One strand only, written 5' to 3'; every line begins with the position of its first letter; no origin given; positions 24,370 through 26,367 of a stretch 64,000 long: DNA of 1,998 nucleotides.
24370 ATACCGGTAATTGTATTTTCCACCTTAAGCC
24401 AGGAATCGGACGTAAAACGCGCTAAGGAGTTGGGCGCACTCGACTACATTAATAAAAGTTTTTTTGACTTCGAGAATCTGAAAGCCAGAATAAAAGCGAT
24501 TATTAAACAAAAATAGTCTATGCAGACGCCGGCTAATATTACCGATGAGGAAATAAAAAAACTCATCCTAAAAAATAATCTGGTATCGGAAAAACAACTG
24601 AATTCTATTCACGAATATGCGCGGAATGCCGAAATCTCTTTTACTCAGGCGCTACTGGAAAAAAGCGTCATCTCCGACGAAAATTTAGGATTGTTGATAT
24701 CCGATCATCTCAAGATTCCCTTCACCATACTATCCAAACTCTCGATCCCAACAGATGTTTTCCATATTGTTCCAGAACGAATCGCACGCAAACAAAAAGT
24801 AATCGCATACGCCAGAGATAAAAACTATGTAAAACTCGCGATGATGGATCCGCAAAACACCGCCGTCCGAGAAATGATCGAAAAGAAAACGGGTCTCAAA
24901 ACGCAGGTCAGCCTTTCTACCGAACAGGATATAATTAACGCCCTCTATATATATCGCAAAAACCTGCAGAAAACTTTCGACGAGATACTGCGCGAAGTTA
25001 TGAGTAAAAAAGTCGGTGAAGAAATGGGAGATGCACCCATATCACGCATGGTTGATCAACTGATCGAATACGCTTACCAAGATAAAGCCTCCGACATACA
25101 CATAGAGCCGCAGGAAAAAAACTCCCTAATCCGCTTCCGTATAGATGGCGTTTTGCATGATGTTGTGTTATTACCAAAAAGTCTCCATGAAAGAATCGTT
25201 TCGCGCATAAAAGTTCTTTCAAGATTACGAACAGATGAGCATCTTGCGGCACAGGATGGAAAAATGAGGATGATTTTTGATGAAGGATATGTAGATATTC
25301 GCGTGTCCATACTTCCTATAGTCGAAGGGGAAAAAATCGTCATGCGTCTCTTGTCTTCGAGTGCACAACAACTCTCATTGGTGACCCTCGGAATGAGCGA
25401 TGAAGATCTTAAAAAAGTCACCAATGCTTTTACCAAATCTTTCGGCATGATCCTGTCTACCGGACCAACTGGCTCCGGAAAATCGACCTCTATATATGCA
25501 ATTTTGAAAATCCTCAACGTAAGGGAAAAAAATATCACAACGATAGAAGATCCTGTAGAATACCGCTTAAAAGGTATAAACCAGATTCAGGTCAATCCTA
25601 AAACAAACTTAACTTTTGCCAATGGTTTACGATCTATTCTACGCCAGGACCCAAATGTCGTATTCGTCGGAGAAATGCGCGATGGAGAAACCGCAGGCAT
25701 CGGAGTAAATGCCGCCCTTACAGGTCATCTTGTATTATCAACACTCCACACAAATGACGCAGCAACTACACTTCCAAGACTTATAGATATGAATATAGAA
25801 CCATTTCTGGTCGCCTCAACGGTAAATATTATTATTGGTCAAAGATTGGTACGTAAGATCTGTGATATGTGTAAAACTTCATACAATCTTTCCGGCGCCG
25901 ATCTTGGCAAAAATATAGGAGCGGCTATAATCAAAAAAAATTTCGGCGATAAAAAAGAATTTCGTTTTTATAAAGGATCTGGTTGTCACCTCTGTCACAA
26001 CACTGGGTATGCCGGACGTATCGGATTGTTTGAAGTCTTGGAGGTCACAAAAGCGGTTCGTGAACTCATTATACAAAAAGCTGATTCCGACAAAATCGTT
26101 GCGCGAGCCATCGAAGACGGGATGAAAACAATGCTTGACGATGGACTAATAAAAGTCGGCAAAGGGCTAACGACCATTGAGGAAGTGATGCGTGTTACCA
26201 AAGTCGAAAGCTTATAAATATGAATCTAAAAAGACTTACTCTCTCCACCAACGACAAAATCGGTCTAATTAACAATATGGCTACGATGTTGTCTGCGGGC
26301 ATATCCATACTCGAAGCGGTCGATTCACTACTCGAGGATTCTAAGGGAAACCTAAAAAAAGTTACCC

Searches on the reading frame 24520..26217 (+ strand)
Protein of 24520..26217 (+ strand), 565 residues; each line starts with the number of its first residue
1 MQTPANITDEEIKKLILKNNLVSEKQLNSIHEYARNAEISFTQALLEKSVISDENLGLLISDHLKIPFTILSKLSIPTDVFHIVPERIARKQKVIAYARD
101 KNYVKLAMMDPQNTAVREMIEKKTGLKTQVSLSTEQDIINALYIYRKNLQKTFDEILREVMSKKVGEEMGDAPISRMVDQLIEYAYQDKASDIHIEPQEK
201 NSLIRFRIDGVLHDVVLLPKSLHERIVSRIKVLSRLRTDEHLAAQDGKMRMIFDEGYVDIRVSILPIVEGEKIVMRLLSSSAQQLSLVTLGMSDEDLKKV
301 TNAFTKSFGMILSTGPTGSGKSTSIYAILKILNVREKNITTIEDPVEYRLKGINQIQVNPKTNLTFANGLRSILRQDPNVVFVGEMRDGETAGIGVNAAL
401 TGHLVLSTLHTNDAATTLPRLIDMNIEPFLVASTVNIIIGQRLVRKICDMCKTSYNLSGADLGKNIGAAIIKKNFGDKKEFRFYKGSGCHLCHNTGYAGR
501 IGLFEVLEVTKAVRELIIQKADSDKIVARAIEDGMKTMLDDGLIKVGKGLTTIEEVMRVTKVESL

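Call 91: search_protein_families(library=pfam, proteins=[window:24520-26217:+], max_evalue=0.00001)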
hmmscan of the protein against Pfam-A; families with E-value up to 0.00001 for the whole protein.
window:24520-26217:+ (565 aa): 2 families
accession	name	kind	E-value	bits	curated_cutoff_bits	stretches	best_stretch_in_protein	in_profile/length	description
PF00437.27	T2SSE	-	1.7e-126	422.3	24.9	1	168-558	2-370/370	Type II/IV secretion system protein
PF05157.20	MshEN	-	1.9e-10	41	23.1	1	65-142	2-80/90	MshEN domain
